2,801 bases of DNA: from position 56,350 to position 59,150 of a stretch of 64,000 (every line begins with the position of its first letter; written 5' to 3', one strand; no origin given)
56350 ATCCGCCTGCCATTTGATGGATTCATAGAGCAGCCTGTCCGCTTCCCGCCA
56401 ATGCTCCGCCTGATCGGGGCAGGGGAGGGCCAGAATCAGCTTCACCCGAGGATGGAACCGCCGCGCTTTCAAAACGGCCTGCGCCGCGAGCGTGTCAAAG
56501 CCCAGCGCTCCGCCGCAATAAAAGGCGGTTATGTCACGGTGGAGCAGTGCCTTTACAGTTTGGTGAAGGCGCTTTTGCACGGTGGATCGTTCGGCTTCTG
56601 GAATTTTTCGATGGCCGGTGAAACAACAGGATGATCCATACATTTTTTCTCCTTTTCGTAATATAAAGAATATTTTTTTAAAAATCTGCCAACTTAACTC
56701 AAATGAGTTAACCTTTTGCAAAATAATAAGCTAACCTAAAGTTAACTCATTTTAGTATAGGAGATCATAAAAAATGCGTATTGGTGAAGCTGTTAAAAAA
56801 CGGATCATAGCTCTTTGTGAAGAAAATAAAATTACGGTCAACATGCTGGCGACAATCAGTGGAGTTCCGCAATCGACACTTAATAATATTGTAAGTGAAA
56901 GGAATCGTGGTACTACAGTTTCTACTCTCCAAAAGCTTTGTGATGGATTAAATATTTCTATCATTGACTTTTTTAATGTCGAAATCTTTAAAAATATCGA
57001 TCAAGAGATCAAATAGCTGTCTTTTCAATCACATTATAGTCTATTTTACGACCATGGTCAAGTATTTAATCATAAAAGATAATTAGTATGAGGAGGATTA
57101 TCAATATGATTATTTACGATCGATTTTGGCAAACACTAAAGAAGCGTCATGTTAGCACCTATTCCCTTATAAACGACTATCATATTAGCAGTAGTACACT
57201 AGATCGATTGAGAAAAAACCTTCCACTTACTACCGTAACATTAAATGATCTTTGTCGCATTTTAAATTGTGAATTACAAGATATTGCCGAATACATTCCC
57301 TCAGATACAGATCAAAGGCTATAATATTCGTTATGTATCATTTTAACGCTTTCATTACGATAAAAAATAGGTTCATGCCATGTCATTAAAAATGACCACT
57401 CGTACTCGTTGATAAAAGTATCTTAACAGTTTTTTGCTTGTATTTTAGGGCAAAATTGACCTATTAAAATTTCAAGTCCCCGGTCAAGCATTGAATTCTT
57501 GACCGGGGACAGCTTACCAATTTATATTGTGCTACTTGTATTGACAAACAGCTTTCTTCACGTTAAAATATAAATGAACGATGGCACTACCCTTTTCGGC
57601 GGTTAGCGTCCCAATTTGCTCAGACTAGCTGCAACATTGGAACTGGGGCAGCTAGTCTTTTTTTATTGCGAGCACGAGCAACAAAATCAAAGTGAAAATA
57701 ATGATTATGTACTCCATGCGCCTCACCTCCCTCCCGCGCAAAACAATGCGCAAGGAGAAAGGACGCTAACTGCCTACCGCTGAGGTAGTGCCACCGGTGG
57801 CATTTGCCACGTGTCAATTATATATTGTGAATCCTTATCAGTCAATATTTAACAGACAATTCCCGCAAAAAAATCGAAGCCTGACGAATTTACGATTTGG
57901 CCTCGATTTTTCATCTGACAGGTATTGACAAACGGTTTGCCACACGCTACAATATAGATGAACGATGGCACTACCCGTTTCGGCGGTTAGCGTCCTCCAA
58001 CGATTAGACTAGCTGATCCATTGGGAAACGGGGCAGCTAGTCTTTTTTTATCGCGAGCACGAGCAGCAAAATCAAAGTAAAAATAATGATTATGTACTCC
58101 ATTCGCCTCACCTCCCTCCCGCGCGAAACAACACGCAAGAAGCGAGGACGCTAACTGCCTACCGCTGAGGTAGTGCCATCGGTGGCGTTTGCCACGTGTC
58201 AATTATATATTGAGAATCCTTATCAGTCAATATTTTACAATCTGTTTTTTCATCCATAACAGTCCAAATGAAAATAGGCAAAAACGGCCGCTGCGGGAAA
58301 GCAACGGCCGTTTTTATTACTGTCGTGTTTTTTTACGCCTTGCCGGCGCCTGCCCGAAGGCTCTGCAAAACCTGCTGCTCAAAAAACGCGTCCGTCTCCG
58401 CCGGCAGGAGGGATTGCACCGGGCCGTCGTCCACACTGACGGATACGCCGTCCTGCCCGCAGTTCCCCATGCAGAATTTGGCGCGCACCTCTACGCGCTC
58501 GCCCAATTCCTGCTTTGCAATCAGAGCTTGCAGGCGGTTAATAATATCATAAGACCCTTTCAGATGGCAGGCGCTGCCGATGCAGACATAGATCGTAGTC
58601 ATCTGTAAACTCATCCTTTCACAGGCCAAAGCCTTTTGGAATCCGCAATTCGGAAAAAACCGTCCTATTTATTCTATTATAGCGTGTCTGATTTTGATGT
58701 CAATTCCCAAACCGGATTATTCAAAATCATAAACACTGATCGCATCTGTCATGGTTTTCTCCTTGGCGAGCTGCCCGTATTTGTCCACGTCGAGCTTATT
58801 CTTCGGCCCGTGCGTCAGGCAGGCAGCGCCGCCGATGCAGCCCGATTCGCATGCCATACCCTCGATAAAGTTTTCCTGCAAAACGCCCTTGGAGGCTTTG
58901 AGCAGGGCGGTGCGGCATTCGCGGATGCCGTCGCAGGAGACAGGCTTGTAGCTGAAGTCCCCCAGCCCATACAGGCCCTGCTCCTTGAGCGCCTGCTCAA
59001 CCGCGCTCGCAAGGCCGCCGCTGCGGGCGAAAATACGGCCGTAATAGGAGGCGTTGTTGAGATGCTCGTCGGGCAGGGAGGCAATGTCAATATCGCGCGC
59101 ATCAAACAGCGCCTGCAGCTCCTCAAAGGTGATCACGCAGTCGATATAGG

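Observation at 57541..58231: Tandem convergent-promoter modules encoding an identical 21-aa hydrophobic peptide opposite a terminated ~90-nt RNA: candidate unannotated type I toxin-antitoxin loci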

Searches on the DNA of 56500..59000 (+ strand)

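Call 4: search_rna_families(source=window, start=56500, end=59000, threshold=evalue, max_evalue=10, show_alignments=3)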
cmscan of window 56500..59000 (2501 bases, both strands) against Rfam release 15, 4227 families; matches with E-value up to 10: 12.
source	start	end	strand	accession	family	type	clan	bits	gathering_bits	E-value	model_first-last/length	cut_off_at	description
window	57784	57975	-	RF04128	MIR8562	Gene; miRNA;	-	27.7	211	0.02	1-242/242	no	MIR8562 microRNA precursor family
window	56692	56761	+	RF00768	MIR405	Gene; miRNA;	-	22.6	102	0.94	1-83/83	no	MIR405 microRNA precursor family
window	56692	56761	-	RF00768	MIR405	Gene; miRNA;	-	22.5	102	0.97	1-83/83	no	MIR405 microRNA precursor family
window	56946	57009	+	RF02389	sau-31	Gene; sRNA;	-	20.8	50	6.3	1-66/66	no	Staphylococcus sRNA sau-31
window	58240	58320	-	RF02351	psRNA14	Gene; sRNA;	-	20.4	60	3.4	1-84/84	no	Proteobacteria sRNA psRNA14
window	58402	58474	+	RF00718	mir-431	Gene; miRNA;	-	19.5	70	5.5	1-86/86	no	mir-431 microRNA precursor family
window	57836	57934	-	RF03940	MIR9563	Gene; miRNA;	-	19.2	90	2.9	1-127/127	no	MIR9563 microRNA precursor family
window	58279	58316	-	RF02346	ar35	Gene; sRNA;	-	18.7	45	1.3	105-142/144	no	Alphaproteobacterial sRNA ar35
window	56581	56716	+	RF01796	frnS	Gene; sRNA;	-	17.9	60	7.4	1-119/119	no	Fumarate/nitrate reductase regulator sRNA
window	58710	58757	-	RF01648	ceN65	Gene; snRNA; snoRNA; CD-box;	-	15.6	48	6.5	1-65/65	no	Caenorhabditis snoRNA ceN65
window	56546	56625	+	RF02716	sno_ncR3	Gene; snRNA; snoRNA; CD-box;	-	15.3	88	8.9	1-75/75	no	Small nucleolar RNA ncR3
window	58783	58837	+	RF01142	sR19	Gene; snRNA; snoRNA; CD-box;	-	13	45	6.2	1-63/63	no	Small nucleolar RNA sR19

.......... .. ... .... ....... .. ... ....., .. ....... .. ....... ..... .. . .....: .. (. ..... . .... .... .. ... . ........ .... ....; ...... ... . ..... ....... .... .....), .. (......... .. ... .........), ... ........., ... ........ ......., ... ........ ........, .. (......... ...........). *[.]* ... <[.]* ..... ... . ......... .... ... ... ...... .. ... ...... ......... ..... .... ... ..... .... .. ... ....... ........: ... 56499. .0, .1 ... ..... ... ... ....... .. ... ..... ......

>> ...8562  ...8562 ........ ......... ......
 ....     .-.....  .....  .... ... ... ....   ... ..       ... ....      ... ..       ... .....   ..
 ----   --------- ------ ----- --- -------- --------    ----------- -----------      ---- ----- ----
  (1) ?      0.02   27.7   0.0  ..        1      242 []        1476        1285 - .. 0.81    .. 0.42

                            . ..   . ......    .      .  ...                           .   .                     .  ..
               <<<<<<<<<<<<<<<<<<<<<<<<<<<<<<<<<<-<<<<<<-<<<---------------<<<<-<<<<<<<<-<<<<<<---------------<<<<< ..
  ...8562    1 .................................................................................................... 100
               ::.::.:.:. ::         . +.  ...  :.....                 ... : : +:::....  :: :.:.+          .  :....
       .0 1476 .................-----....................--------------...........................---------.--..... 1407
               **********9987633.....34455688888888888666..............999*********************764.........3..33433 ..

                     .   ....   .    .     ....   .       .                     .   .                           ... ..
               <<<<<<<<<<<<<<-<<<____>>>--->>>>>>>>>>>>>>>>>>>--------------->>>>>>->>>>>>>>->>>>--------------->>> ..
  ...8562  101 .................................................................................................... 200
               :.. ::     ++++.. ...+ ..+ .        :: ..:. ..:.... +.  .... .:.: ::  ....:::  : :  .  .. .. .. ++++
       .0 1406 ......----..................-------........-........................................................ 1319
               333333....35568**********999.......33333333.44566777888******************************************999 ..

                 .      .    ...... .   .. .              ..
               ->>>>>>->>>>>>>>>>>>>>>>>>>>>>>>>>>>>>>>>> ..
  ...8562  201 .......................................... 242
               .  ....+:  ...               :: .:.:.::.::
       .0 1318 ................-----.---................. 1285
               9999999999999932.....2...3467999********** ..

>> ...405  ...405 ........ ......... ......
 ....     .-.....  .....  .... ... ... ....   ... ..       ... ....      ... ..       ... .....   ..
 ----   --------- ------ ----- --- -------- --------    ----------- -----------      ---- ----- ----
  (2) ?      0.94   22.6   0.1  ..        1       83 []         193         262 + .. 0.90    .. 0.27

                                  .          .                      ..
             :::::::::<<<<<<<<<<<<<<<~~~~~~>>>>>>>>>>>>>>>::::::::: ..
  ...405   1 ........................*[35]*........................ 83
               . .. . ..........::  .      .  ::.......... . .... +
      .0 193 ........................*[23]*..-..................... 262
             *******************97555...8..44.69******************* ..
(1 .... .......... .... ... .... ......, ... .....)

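Call 10: search_dna_similar(query=window:57530-57860:+, collection=phages, mode=distant, max_evalue=0.01)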
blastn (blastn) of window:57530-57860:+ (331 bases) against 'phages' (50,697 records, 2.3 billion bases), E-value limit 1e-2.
No match.

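Call 11: search_dna_similar(query=window:57530-57860:+, collection=plasmids, mode=distant, max_evalue=0.01)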
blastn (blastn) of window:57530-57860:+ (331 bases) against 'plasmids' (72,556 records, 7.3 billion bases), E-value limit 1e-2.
No match.

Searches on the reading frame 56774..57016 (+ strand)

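Call 46: search_protein_families(library=pfam, proteins=[window:56774-57016:+], max_evalue=1)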
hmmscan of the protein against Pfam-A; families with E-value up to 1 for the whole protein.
window:56774-57016:+ (80 aa): 13 families
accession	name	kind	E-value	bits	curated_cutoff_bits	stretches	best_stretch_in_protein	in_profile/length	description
PF13443.12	HTH_26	-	5.7e-09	36.5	22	1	11-68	2-59/63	Cro/C1-type HTH DNA-binding domain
PF01381.28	HTH_3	-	2.4e-08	34.3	23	1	13-65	3-54/55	Helix-turn-helix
PF12844.13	HTH_19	-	0.0026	18.1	30.2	1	11-66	4-58/64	Helix-turn-helix domain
PF14579.12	HHH_6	-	0.0052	17.4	25.6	1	25-62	27-64/90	Helix-hairpin-helix motif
PF12836.13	HHH_3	-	0.036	14.6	27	1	18-55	9-46/65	Helix-hairpin-helix motif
PF01527.26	HTH_Tnp_1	-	0.064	13.9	24.1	1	5-53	9-57/75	Transposase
PF12802.13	MarR_2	-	0.069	13.8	27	1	11-41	10-42/61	MarR family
PF13560.12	HTH_31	-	0.092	13.5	27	1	13-60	8-55/64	Helix-turn-helix domain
PF06163.17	DUF977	-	0.1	13.1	22.1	1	5-39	11-46/134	Bacterial protein of unknown function (DUF977)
PF05225.22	HTH_psq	-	0.14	12.3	20.4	1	18-43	15-40/45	helix-turn-helix, Psq domain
PF13693.12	HTH_35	-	0.21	12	25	1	9-45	5-41/75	Winged helix-turn-helix DNA-binding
PF01978.25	TrmB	-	0.22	11.8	25.6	1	12-41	15-44/68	Sugar-specific transcriptional regulator TrmB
PF04218.19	CENP-B_N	-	0.24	11.5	21.2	1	8-42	12-45/53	CENP-B N-terminal DNA-binding domain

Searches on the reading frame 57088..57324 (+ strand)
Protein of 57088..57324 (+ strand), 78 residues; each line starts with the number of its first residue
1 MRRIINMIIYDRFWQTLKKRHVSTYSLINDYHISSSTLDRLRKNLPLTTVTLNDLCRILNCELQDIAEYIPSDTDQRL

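Call 46: search_protein_families(library=pfam, proteins=[window:57088-57324:+], max_evalue=1)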
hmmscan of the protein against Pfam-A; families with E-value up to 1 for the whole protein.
window:57088-57324:+ (78 aa): 4 families
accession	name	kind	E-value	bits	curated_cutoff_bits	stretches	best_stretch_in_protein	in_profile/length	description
PF13443.12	HTH_26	-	8.3e-14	52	22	1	13-71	2-62/63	Cro/C1-type HTH DNA-binding domain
PF05043.19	Mga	-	0.0069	17.4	21.1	1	16-45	25-54/87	Mga helix-turn-helix domain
PF08280.17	HTH_Mga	-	0.068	13.6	23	1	37-65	21-49/59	M protein trans-acting positive regulator (MGA) HTH domain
PF02791.22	DDT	-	0.17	12.4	22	0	42-64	17-39/58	DDT domain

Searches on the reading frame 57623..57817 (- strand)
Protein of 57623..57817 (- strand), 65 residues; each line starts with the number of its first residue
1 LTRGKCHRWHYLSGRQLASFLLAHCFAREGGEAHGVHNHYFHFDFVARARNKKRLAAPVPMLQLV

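Call 13: find_homologous_proteins(query=window:57623-57817:-, max_evalue=1)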
Query seq(65 aa) (65 aa): 5 proteins with E <= 1 among 5 candidates.
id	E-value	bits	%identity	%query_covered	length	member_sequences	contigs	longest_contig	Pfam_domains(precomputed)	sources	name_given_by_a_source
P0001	2.3e-26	109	85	92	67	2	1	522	-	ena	-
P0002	1.5e-18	84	89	71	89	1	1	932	-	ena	-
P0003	9.9e-15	72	92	55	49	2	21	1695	-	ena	-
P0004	1.7e-13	68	89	55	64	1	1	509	-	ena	-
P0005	6.7e-11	60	83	55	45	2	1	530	-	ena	-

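Call 15: find_encoding_contigs(protein=P0001, flank=3000)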
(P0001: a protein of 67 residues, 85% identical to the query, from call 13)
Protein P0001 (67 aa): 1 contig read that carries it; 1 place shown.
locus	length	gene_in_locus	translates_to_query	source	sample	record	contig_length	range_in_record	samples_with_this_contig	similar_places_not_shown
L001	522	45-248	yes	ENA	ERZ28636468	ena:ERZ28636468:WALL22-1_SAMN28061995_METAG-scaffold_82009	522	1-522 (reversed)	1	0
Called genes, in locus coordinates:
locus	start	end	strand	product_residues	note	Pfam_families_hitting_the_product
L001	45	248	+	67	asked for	-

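Call 16: find_encoding_contigs(protein=P0002, flank=3000)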
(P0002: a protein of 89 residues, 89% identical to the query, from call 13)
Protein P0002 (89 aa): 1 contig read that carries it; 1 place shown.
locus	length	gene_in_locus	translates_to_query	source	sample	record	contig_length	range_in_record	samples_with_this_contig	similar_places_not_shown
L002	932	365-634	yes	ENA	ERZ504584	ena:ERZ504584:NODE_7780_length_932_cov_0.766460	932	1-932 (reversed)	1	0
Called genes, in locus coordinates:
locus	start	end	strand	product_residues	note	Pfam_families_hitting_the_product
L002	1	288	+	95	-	?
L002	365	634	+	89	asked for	-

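Call 17: find_encoding_contigs(protein=P0003, flank=3000, max_places=10)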
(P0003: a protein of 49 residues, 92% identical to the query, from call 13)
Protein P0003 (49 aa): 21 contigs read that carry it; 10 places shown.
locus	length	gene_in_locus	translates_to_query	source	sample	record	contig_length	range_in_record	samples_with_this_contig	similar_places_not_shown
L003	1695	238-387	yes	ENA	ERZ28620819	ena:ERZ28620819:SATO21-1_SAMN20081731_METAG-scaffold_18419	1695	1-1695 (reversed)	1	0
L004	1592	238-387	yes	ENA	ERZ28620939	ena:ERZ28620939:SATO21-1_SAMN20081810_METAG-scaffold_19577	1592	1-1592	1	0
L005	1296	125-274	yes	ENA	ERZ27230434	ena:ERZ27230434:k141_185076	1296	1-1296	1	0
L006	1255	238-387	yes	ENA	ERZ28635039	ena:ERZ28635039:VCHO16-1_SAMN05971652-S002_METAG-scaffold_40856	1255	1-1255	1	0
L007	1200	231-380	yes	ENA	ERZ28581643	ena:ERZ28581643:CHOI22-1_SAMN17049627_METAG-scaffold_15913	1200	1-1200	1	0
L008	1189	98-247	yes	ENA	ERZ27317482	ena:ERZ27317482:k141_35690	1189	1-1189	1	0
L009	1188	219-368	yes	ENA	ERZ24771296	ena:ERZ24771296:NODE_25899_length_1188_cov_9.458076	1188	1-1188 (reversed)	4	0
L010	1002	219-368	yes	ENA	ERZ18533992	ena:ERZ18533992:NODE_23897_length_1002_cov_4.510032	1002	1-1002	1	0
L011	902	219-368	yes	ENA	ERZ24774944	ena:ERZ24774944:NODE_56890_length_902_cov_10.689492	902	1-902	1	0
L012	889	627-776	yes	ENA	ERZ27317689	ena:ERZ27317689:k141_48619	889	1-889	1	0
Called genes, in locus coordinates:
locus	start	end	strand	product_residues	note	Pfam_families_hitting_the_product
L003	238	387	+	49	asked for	-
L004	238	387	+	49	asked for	-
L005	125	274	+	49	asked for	-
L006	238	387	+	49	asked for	-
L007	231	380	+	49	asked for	-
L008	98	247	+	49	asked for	-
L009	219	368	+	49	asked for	-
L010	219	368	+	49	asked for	-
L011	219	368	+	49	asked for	-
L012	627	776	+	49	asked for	-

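Call 18: find_encoding_contigs(protein=P0004, flank=3000)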
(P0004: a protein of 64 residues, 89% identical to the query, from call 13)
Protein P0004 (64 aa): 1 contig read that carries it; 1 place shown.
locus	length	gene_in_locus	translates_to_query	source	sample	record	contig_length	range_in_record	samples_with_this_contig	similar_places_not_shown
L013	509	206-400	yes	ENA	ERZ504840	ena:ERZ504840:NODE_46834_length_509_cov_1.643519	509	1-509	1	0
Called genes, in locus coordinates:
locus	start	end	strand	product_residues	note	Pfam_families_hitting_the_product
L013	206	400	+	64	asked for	-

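Call 19: find_encoding_contigs(protein=P0005, flank=3000)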
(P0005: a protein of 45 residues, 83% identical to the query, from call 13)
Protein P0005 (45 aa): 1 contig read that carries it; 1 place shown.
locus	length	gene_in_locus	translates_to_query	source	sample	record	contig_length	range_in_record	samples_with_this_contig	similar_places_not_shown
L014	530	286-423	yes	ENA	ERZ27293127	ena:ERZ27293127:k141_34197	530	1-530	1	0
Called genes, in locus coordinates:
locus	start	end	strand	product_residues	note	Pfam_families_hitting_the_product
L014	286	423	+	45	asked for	-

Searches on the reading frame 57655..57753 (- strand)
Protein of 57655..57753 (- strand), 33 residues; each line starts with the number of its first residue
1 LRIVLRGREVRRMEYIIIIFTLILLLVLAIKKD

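Call 46: search_protein_families(library=pfam, proteins=[window:57655-57753:-], max_evalue=1)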
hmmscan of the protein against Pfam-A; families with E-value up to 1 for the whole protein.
seq(33 aa): 0 families
